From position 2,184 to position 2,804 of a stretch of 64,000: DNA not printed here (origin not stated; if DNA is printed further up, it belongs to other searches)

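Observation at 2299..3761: The same 29-bp promoter/operator is used twice on opposite strands, each 6 nt from an ATG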

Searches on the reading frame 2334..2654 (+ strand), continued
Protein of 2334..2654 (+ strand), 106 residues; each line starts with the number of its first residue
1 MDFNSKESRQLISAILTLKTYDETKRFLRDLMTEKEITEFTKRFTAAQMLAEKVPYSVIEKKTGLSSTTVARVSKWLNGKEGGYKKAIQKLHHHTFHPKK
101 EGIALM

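Call 33: search_protein_families(library=pfam, proteins=[L023:543-1211:+, L036:5427-6314:+, L067:5460-6095:+, L077:854-1534:+, L035:5407-6543:+, L079:5431-6033:+], max_evalue=0.1)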
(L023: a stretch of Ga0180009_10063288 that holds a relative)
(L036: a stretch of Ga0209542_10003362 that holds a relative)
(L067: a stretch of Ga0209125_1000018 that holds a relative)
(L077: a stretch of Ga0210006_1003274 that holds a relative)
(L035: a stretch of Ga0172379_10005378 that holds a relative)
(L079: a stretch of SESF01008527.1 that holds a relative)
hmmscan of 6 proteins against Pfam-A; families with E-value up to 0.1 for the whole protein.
L023:543-1211:+ (222 aa): 4 families
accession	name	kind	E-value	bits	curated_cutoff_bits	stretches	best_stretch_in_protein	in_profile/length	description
PF00583.31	Acetyltransf_1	-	1.8e-06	28.6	20.7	1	70-168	14-93/116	Acetyltransferase (GNAT) family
PF13508.13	Acetyltransf_7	-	0.0002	22.1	27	1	88-159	2-53/84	Acetyltransferase (GNAT) domain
PF13527.13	Acetyltransf_9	-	0.0028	18.1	25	0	129-170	67-108/127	Acetyltransferase (GNAT) domain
PF25206.1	DUF7836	-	0.075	13.3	26.7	0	39-65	8-34/59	Domain of unknown function (DUF7836)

L036:5427-6314:+ (295 aa): 0 families

L067:5460-6095:+ (211 aa): 7 families
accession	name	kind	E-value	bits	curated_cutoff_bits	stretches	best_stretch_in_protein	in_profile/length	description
PF00583.31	Acetyltransf_1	-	3.8e-09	37.3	20.7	1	68-168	15-91/116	Acetyltransferase (GNAT) family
PF13508.13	Acetyltransf_7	-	1.6e-07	32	27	1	90-167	7-61/84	Acetyltransferase (GNAT) domain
PF13673.13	Acetyltransf_10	-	0.00032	21.1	23.6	1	134-161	49-76/128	Acetyltransferase (GNAT) domain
PF14542.12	Acetyltransf_CG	-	0.007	16.9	30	1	133-162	21-50/80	GCN5-related N-acetyl-transferase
PF17013.11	Acetyltransf_15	-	0.012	15.5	35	1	130-163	66-99/210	Putative acetyl-transferase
PF13527.13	Acetyltransf_9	-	0.084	13.3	25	0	134-166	70-102/127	Acetyltransferase (GNAT) domain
PF24458.1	DUF7573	-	0.09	13.2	30.2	0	31-56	7-36/39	Domain of unknown function (DUF7573)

L077:854-1534:+ (226 aa): 0 families

L035:5407-6543:+ (378 aa): 1 family
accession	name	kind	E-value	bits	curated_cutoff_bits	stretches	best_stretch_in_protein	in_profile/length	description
PF17786.7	Mannosidase_ig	-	0.036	15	23.4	0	95-125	7-37/91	Mannosidase Ig/CBM-like domain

L079:5431-6033:+ (200 aa): 9 families
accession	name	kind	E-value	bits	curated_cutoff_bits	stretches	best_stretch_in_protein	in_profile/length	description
PF00583.31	Acetyltransf_1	-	6.3e-10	39.8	20.7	1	67-157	14-86/116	Acetyltransferase (GNAT) family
PF13508.13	Acetyltransf_7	-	2e-09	38.1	27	1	87-176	3-77/84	Acetyltransferase (GNAT) domain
PF13673.13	Acetyltransf_10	-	0.00013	22.4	23.6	1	75-159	19-80/128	Acetyltransferase (GNAT) domain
PF13248.11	Zn_ribbon_3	-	0.0034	17.2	27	1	34-56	2-22/26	zinc-ribbon domain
PF08445.16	FR47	-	0.017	15.5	22.1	1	132-186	23-80/86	FR47-like protein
PF14542.12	Acetyltransf_CG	-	0.043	14.4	30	1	128-160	22-54/80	GCN5-related N-acetyl-transferase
PF03884.20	YacG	-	0.045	13.9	25.5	1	36-58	2-24/52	DNA gyrase inhibitor YacG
PF24458.1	DUF7573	-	0.047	14.1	30.2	1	31-56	7-36/39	Domain of unknown function (DUF7573)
PF05605.18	zf-Di19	-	0.084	13.6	27.5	0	35-48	32-45/54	Drought induced 19 protein (Di19), zinc-binding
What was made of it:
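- Tried and rejected: Pfam finds nothing for the 295-aa protein (call 33).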

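Call 34: search_protein_families(library=ncbifam, proteins=[L023:543-1211:+, L036:5427-6314:+, L067:5460-6095:+], max_evalue=0.1)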
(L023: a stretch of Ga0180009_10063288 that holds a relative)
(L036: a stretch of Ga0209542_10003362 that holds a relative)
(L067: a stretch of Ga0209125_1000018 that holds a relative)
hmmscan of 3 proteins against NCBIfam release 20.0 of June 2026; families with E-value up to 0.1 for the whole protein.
L023:543-1211:+ (222 aa): 1 family
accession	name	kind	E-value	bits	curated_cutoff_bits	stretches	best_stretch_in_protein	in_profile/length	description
NF000140.3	AAC_6p_Salmo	exception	0.014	15.7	270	1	127-157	69-98/145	cryptic aminoglycoside N-acetyltransferase AAC(6')-Iy/Iaa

L036:5427-6314:+ (295 aa): 0 families

L067:5460-6095:+ (211 aa): 3 families
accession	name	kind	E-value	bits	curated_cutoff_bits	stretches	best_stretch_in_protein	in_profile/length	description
TIGR01575.1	rimI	equivalog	1.3e-05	25.3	86.4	1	139-176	58-95/132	ribosomal protein S18-alanine N-acetyltransferase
TIGR02406.1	ectoine_EctA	equivalog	0.0015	18.6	120.6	1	129-164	59-94/157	diaminobutyrate acetyltransferase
NF000360.1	sat4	exception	0.08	13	380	0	130-195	90-155/180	streptothricin N-acetyltransferase Sat4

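Call 62: search_solved_structures(query=L036:5427-6311:+, max_evalue=1)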
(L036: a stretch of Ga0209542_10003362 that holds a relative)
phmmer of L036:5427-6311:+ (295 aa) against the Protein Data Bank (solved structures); distinct sequences matched with E-value up to 1: 1.
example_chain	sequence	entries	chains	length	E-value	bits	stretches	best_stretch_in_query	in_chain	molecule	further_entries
1osn_A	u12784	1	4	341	0.35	13.1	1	96-176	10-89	Thymidine kinase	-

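Call 63: search_solved_structures(query=L023:543-1208:+, max_evalue=0.1)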
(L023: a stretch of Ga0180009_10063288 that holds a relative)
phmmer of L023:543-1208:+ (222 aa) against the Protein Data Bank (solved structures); distinct sequences matched with E-value up to 0.1: 0.
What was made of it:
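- Tried and rejected: PDB sequence searches for the GNAT and the 295-aa protein gave nothing useful (calls 62, 63).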

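Call 72: search_protein_families(library=pfam, proteins=[L014:5402-6391:+, L054:5225-6331:+, L005:1403-2308:+, L014:7051-8313:-, L005:2327-2926:+, L061:2391-3362:+], max_evalue=0.01)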
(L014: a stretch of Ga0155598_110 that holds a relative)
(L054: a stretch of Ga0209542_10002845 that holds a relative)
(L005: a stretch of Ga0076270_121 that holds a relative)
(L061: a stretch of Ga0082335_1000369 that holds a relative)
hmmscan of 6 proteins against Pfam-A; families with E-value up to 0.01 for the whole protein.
L014:5402-6391:+ (329 aa): 2 families
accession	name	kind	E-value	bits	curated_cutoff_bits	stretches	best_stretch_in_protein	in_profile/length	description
PF01634.23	HisG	-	1.6e-19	70.8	25.5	1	64-226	1-141/158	ATP phosphoribosyltransferase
PF08029.16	HisG_C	-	2.5e-13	50.4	23.5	1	256-314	1-59/73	HisG, C-terminal domain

L054:5225-6331:+ (368 aa): 2 families
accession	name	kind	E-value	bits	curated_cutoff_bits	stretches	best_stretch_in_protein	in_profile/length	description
PF01634.23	HisG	-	4.5e-30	105.1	25.5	1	120-271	1-145/158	ATP phosphoribosyltransferase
PF08029.16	HisG_C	-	2.6e-11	43.9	23.5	1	290-359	1-68/73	HisG, C-terminal domain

L005:1403-2308:+ (301 aa): 0 families

L014:7051-8313:- (420 aa): 4 families
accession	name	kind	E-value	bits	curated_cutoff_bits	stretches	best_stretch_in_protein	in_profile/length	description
PF13393.11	tRNA-synt_His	-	1.1e-46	159.9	25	1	14-305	1-303/308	Histidyl-tRNA synthetase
PF03129.25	HGTP_anticodon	-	2.2e-16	60.2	21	1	332-413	5-89/94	Anticodon binding domain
PF00587.30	tRNA-synt_2b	-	8.9e-12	45.9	29.3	1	70-246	1-147/179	tRNA synthetase class II core domain (G, H, P, S and T)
PF01409.25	tRNA-synt_2d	-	0.00033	20.7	19.8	1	67-160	65-157/246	tRNA synthetases class II core domain (F)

L005:2327-2926:+ (199 aa): 2 families
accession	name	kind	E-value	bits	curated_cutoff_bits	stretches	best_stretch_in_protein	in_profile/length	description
PF00702.32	Hydrolase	-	1.9e-06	28.9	26.4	1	10-179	1-188/191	haloacid dehalogenase-like hydrolase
PF13419.12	HAD_2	-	0.00011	22.8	23.8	1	13-188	1-178/178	Haloacid dehalogenase-like hydrolase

L061:2391-3362:+ (324 aa): 0 families
